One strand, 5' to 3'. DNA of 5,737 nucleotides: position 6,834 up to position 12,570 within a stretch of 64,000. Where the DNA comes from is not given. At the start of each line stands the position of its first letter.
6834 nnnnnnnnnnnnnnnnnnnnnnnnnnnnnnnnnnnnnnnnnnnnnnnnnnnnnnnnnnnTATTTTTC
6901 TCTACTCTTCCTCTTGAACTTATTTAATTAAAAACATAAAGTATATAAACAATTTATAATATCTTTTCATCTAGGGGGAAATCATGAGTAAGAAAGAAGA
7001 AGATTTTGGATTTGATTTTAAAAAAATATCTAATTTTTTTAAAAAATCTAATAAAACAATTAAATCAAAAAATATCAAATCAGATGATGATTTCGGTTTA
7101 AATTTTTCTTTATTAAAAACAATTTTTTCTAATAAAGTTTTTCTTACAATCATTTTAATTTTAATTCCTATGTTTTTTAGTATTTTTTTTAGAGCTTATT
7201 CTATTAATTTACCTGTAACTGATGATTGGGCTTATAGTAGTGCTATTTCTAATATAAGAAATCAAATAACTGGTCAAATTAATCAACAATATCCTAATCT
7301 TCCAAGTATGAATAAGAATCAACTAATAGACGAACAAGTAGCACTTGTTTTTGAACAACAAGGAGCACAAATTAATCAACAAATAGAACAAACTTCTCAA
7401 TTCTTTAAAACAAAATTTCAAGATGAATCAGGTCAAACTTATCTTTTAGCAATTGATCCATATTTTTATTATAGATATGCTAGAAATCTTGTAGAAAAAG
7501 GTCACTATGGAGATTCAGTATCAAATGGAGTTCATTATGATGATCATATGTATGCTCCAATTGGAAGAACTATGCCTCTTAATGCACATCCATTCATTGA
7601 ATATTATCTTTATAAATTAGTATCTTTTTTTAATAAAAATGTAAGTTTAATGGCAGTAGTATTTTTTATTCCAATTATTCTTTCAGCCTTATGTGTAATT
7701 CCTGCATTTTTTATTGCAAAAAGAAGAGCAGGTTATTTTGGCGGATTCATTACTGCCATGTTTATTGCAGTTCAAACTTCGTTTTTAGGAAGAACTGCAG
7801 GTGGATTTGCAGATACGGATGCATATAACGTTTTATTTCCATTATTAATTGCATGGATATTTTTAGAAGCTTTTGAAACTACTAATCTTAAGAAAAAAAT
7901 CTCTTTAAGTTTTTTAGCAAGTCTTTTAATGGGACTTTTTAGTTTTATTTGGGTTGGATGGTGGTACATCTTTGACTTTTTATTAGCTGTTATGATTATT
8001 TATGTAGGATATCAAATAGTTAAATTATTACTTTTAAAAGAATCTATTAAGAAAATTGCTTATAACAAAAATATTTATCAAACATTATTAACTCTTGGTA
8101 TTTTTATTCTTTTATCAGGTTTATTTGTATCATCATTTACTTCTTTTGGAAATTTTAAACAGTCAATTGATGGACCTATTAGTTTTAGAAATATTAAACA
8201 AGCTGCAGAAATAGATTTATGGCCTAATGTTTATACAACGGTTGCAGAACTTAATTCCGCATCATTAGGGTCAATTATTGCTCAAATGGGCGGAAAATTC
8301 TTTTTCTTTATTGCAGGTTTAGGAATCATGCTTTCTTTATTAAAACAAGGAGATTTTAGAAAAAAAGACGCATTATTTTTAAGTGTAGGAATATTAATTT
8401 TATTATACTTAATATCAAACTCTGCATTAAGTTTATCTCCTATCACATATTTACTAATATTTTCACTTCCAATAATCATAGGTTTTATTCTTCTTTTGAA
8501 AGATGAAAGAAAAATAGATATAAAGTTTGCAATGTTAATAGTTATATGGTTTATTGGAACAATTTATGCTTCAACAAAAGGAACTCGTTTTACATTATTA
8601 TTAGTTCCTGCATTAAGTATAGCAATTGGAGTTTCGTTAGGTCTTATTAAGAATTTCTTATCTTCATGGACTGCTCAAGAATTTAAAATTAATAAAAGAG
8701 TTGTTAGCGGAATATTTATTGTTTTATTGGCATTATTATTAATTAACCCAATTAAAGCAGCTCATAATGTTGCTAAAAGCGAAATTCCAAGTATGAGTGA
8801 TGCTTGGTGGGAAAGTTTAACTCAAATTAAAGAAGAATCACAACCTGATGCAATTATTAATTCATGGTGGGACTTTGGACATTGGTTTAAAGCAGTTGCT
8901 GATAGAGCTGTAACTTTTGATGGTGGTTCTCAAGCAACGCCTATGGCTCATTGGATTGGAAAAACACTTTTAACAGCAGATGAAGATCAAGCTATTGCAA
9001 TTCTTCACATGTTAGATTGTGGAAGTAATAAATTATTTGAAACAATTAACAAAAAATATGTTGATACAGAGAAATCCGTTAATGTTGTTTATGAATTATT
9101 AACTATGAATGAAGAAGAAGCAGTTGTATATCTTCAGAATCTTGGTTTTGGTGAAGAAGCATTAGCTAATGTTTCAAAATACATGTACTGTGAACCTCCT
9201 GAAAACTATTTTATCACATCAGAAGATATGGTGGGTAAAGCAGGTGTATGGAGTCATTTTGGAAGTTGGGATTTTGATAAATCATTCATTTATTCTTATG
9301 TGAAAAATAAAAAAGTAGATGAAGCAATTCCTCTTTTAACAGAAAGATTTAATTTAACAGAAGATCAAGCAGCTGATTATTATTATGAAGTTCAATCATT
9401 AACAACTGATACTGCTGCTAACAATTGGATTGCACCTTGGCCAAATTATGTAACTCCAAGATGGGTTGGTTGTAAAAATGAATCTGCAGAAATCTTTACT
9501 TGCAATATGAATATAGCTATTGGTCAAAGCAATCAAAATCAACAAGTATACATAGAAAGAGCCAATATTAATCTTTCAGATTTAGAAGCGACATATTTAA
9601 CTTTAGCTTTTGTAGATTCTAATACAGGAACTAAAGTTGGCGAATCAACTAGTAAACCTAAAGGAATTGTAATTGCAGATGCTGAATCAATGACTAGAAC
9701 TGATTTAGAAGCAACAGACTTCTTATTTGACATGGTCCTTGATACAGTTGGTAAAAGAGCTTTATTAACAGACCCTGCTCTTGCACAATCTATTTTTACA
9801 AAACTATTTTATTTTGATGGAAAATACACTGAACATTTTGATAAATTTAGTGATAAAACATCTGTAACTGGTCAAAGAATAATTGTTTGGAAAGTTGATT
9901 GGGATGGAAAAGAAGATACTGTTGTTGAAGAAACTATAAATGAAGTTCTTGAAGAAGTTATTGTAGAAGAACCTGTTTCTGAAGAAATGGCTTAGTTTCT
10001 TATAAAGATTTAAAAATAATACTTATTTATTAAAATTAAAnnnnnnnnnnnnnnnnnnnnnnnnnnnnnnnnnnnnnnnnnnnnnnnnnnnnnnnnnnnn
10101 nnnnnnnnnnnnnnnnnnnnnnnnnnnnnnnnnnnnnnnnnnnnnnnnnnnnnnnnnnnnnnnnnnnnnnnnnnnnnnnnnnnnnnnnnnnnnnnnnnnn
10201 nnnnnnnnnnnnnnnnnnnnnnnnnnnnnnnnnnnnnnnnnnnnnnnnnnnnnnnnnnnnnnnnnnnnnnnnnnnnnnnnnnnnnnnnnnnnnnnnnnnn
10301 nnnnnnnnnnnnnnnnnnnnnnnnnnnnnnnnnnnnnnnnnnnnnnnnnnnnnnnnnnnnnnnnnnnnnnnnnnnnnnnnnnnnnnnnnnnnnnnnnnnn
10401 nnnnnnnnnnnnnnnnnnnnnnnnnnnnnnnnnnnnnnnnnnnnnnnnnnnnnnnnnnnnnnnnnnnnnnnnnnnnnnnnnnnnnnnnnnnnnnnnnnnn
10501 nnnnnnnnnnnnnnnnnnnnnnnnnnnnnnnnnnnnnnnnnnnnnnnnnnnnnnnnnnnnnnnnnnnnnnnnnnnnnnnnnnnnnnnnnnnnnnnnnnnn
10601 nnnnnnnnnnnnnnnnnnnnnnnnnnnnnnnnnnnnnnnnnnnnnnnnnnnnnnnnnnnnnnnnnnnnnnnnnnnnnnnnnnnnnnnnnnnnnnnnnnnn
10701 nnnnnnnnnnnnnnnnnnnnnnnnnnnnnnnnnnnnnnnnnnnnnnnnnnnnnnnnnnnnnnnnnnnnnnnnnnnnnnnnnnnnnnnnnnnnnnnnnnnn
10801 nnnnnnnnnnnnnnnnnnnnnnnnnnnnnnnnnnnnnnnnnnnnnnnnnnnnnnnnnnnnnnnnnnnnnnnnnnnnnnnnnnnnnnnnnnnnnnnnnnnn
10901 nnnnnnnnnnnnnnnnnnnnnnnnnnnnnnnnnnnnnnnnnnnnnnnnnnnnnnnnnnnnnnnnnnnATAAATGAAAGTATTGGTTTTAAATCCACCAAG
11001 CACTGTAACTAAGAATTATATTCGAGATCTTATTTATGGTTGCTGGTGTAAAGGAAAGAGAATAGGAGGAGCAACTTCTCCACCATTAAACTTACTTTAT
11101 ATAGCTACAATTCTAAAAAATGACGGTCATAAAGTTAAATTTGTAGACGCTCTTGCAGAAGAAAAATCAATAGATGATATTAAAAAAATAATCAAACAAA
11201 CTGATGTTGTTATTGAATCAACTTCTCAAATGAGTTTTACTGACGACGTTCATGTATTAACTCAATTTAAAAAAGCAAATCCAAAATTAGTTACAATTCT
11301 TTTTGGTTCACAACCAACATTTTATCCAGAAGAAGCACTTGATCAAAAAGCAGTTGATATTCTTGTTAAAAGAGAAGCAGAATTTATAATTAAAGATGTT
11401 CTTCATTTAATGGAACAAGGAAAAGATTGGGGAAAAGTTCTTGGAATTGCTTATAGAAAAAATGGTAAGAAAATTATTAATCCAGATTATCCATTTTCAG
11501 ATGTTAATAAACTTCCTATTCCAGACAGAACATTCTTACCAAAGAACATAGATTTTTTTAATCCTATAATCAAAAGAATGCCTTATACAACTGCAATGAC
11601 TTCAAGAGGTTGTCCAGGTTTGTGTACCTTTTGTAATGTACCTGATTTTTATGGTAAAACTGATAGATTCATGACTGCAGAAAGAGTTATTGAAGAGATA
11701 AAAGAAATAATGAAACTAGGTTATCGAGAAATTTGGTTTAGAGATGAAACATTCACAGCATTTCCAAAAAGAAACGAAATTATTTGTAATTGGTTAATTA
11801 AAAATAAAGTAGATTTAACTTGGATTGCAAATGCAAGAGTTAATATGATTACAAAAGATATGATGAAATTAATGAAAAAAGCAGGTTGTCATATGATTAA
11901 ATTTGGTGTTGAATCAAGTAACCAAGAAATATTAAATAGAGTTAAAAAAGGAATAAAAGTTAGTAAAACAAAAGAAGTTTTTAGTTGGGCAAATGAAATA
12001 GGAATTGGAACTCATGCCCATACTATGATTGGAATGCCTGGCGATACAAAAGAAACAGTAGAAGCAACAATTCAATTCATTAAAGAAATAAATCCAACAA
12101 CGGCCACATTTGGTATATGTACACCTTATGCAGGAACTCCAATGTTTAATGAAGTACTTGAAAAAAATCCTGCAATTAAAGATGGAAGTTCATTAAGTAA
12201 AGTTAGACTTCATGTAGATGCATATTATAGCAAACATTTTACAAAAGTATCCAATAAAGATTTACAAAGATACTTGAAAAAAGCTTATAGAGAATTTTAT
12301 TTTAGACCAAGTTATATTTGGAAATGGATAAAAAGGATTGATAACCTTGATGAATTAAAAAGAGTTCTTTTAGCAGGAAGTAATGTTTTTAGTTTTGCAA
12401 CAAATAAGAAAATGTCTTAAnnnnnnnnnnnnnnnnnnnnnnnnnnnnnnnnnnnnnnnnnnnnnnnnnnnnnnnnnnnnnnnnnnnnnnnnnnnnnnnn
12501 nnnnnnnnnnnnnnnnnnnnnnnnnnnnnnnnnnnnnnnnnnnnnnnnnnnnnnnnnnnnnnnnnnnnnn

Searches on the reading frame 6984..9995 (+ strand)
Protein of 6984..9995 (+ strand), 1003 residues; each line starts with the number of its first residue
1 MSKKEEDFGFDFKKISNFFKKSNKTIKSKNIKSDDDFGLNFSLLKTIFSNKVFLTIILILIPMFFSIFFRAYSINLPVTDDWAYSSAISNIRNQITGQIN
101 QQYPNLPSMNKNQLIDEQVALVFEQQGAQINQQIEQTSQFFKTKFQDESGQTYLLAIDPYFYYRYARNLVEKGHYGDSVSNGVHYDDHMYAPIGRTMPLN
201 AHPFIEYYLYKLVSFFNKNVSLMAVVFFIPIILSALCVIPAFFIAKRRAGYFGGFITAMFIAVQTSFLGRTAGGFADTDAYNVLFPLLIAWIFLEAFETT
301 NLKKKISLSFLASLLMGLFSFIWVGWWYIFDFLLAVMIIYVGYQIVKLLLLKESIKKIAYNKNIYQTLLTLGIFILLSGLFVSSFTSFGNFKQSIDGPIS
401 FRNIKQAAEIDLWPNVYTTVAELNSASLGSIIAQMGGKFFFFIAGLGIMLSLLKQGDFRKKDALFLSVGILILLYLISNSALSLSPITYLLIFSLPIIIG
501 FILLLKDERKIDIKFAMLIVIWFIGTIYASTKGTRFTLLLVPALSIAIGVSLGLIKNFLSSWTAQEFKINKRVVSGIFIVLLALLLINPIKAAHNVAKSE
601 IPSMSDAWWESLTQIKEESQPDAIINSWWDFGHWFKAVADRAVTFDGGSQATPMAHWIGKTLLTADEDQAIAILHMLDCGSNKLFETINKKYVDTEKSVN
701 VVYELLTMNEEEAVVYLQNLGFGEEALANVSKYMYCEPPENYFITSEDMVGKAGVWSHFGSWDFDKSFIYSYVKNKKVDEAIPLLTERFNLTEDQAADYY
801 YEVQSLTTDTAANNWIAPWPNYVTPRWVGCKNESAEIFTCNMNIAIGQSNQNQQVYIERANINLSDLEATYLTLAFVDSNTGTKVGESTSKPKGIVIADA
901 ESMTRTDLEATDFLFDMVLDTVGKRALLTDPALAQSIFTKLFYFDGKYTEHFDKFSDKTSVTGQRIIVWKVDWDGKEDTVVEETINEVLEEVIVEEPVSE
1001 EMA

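Call 8: search_protein_families(library=pfam, proteins=[window:6984-9995:+], max_evalue=0.001)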
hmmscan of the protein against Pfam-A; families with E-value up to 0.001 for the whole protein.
window:6984-9995:+ (1003 aa): 2 families
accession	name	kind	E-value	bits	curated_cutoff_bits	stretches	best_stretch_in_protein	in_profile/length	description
PF02516.20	STT3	-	1.5e-47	163.4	24.5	1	139-584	14-400/405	Oligosaccharyl transferase STT3, N-terminal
PF21436.2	STT3-PglB_core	-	0.00022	22.2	23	1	625-689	5-68/131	STT3/PglB/AglB core domain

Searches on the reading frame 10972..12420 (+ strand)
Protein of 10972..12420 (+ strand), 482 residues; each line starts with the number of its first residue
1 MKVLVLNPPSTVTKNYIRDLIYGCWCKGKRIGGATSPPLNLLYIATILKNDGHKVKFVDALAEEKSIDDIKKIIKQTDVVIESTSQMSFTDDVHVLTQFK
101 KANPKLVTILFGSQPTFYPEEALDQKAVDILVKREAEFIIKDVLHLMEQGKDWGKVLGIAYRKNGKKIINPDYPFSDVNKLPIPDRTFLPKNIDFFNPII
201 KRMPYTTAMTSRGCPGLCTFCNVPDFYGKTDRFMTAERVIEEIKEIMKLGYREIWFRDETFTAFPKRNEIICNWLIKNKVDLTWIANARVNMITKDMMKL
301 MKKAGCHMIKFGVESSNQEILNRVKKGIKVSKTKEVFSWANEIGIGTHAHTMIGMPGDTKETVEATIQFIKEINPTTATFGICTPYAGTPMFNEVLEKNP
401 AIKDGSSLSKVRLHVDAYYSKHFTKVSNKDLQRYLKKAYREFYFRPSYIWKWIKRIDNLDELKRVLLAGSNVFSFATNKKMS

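Call 8: search_protein_families(library=pfam, proteins=[window:10972-12420:+], max_evalue=0.001)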
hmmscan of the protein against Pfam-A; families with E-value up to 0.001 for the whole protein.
window:10972-12420:+ (482 aa): 2 families
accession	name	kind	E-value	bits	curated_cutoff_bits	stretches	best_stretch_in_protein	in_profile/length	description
PF04055.27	Radical_SAM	-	8.5e-28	98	29.5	1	210-370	3-166/166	Radical SAM superfamily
PF02310.24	B12-binding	-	7.2e-11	42.4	32.1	1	35-137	11-114/121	B12 binding domain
